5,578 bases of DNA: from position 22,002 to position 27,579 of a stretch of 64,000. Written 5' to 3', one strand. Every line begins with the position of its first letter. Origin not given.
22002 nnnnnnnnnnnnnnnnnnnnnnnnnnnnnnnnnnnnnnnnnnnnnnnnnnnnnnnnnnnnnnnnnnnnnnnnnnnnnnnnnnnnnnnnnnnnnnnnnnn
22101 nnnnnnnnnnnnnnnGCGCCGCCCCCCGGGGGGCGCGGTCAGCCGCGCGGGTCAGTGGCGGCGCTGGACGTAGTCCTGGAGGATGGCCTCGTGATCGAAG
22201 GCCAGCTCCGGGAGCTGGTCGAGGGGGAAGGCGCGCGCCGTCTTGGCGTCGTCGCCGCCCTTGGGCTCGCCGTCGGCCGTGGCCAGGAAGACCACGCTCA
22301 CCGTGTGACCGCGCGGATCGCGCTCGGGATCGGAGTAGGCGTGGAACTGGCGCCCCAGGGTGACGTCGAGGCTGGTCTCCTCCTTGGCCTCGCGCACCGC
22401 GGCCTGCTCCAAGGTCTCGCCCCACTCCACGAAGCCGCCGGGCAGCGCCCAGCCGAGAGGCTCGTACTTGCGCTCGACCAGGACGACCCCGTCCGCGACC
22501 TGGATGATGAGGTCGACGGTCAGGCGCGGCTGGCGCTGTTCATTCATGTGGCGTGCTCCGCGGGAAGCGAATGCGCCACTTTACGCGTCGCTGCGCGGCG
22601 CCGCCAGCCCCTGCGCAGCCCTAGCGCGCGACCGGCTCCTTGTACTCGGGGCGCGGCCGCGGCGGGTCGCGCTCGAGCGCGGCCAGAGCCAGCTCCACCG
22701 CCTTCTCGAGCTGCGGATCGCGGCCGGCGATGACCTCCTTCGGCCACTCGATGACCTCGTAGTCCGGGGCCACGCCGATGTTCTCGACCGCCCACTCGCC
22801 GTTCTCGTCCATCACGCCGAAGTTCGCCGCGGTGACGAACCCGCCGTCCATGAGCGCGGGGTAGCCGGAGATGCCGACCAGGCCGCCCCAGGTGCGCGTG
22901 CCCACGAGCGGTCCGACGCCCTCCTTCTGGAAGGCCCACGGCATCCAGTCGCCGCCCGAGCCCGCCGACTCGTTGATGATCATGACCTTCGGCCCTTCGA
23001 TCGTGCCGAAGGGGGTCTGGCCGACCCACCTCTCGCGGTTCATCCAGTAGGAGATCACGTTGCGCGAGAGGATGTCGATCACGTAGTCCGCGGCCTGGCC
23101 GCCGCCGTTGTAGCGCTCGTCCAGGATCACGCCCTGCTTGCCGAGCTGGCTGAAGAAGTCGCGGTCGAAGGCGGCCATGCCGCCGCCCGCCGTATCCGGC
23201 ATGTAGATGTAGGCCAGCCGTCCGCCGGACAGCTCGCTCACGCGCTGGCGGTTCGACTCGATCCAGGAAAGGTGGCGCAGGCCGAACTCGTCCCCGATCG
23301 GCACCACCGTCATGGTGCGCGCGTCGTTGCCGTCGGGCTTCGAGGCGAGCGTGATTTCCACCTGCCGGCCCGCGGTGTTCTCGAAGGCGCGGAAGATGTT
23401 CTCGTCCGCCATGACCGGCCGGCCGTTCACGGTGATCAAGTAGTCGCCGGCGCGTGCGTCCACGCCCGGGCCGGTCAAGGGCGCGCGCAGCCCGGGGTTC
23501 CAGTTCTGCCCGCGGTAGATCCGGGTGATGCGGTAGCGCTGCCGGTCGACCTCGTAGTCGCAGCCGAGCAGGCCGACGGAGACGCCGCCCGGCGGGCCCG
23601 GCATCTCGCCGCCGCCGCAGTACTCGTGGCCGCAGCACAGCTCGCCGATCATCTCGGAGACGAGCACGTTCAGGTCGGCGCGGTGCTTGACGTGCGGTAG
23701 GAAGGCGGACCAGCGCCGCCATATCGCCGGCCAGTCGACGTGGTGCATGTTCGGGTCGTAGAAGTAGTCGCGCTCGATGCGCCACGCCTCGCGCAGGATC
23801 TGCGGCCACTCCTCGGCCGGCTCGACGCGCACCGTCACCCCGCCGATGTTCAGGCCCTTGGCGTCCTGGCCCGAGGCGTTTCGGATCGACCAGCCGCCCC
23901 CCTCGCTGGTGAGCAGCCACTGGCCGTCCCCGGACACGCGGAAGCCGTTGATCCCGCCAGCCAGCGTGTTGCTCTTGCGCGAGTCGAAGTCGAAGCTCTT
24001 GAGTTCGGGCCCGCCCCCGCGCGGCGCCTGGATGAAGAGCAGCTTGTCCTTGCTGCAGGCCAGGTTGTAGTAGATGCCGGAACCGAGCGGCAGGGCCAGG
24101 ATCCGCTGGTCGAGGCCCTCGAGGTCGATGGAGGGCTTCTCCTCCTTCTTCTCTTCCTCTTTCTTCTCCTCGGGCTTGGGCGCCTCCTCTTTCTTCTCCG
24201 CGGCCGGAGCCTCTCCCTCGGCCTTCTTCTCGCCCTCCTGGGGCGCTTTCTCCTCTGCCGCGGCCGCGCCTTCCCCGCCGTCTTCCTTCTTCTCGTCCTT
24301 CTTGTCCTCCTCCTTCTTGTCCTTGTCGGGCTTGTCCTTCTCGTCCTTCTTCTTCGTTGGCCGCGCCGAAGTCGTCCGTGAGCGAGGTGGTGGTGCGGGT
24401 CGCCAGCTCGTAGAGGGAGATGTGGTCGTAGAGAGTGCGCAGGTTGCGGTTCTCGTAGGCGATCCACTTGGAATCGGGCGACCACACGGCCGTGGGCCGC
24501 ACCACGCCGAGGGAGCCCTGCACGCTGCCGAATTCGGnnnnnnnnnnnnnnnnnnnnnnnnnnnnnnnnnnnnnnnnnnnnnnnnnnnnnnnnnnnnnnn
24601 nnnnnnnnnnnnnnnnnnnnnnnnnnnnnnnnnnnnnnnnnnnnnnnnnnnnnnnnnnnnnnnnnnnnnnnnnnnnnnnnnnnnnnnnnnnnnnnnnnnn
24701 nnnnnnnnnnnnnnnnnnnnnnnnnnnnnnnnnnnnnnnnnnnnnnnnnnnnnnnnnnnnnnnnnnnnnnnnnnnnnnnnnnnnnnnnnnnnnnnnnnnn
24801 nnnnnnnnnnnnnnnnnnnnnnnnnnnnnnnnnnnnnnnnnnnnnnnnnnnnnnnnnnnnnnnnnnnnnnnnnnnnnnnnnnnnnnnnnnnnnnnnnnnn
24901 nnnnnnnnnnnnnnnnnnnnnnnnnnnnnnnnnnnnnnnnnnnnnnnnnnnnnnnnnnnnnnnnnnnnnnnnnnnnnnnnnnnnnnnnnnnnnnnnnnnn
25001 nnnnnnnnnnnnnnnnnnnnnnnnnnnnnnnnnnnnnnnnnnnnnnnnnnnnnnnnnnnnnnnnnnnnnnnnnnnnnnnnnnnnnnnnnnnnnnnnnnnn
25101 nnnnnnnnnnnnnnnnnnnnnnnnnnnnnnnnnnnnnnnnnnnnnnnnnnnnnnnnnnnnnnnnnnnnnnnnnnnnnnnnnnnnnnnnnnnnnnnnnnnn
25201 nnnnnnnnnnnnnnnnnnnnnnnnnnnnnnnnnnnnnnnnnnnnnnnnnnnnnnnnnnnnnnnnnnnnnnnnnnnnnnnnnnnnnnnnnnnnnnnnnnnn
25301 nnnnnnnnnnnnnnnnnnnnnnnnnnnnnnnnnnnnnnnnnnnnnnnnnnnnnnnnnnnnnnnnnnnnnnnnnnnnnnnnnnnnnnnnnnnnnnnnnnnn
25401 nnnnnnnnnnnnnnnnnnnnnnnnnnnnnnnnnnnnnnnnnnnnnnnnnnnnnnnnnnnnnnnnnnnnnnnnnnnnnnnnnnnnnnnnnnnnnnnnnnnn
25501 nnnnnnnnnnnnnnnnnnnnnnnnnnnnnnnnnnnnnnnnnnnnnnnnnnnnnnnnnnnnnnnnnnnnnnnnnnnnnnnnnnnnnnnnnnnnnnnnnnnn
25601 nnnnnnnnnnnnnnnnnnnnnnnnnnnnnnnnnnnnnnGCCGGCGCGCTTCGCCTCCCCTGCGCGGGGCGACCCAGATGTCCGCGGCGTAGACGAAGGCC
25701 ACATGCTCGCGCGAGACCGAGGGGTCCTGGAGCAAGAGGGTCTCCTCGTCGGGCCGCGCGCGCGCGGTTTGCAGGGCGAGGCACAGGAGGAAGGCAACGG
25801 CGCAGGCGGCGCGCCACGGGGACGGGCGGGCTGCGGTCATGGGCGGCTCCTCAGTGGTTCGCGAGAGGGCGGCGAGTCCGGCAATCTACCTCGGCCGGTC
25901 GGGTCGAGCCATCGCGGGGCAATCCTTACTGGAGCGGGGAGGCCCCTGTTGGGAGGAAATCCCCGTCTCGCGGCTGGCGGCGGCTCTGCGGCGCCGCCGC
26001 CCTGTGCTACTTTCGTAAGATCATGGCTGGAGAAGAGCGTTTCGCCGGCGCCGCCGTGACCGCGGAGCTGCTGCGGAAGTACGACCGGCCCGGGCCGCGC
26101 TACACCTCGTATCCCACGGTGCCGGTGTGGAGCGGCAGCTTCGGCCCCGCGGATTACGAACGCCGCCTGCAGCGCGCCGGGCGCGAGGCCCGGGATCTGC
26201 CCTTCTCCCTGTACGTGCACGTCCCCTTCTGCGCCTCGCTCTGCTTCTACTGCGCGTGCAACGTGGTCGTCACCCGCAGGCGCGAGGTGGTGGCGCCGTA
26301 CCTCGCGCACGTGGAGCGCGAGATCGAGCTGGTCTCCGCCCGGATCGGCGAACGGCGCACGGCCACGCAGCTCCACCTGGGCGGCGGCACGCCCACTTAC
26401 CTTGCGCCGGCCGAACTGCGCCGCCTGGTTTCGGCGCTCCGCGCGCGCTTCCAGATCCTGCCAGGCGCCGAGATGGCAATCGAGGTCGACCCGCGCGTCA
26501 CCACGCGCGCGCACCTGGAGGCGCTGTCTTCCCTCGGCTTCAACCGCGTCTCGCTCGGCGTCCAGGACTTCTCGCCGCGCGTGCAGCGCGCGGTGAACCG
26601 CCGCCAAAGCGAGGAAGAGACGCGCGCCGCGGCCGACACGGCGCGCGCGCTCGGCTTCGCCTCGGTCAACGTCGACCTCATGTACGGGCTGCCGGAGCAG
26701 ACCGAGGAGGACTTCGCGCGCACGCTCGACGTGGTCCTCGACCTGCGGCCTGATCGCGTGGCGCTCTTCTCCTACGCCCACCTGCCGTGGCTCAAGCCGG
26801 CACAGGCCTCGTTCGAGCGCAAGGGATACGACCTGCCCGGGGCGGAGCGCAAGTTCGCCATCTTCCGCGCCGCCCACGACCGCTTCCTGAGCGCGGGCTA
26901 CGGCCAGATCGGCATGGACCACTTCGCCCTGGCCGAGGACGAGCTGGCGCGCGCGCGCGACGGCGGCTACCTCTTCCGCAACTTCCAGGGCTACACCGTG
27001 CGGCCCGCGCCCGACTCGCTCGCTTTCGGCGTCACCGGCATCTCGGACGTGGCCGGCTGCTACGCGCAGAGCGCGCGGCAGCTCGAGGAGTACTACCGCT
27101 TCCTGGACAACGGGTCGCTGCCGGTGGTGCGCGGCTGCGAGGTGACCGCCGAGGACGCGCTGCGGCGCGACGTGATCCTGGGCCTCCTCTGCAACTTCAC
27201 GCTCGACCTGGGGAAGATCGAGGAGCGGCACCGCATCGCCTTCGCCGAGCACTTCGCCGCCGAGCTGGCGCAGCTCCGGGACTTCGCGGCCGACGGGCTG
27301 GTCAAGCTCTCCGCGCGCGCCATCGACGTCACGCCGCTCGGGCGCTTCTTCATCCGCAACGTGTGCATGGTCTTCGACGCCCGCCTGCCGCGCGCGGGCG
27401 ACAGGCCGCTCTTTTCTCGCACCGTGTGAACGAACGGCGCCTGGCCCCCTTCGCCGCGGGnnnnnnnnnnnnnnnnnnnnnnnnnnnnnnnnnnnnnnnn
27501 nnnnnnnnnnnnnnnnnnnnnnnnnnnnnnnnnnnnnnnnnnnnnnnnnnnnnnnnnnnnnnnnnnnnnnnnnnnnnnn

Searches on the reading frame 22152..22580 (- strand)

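Call 57: search_protein_families(library=pfam, proteins=[window:22152-22580:-], max_evalue=0.00001)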
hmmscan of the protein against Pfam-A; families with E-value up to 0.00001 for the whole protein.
window:22152-22580:- (142 aa): 1 family
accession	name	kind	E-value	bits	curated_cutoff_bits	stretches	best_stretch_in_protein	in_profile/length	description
PF00293.34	NUDIX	-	1.5e-25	90.1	21.1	1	18-135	2-132/134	NUDIX domain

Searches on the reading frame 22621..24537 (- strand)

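Call 57: search_protein_families(library=pfam, proteins=[window:22621-24537:-], max_evalue=0.00001)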
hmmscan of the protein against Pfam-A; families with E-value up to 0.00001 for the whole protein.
window:22621-24537:- (638 aa): 3 families
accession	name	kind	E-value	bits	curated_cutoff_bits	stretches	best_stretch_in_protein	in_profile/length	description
PF14685.13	PDZ_Tricorn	-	3e-26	91.7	25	1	322-411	1-88/88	Tricorn protease PDZ domain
PF14684.11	Tricorn_C1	-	1.1e-21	76.9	24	1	240-298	1-59/59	Tricorn protease C1 domain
PF03572.23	Peptidase_S41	-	3.6e-18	66.1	24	1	441-595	2-165/165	Peptidase family S41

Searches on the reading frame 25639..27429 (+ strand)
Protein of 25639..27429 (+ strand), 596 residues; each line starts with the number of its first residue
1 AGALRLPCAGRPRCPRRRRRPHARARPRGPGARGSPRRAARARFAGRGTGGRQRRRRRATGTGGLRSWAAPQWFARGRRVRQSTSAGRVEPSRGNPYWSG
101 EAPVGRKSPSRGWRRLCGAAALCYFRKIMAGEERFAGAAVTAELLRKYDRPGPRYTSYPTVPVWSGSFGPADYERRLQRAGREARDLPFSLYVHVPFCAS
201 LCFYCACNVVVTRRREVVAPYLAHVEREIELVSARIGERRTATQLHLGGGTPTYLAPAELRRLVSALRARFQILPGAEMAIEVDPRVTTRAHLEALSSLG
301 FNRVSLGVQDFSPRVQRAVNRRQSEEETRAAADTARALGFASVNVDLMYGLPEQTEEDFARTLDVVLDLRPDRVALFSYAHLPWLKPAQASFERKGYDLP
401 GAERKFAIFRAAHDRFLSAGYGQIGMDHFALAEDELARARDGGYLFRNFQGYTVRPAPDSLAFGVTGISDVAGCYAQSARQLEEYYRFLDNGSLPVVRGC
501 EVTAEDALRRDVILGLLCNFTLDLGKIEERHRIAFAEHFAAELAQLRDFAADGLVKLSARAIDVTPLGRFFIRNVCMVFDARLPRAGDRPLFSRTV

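Call 57: search_protein_families(library=pfam, proteins=[window:25639-27429:+], max_evalue=0.00001)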
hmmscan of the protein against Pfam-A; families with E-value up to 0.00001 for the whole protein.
window:25639-27429:+ (596 aa): 2 families
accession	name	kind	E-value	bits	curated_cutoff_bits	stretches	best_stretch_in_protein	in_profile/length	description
PF04055.27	Radical_SAM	-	2.5e-26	93.3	29.5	1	192-364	1-164/166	Radical SAM superfamily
PF06969.22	HemN_C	-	4.8e-11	43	24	1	502-571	1-67/67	HemN C-terminal domain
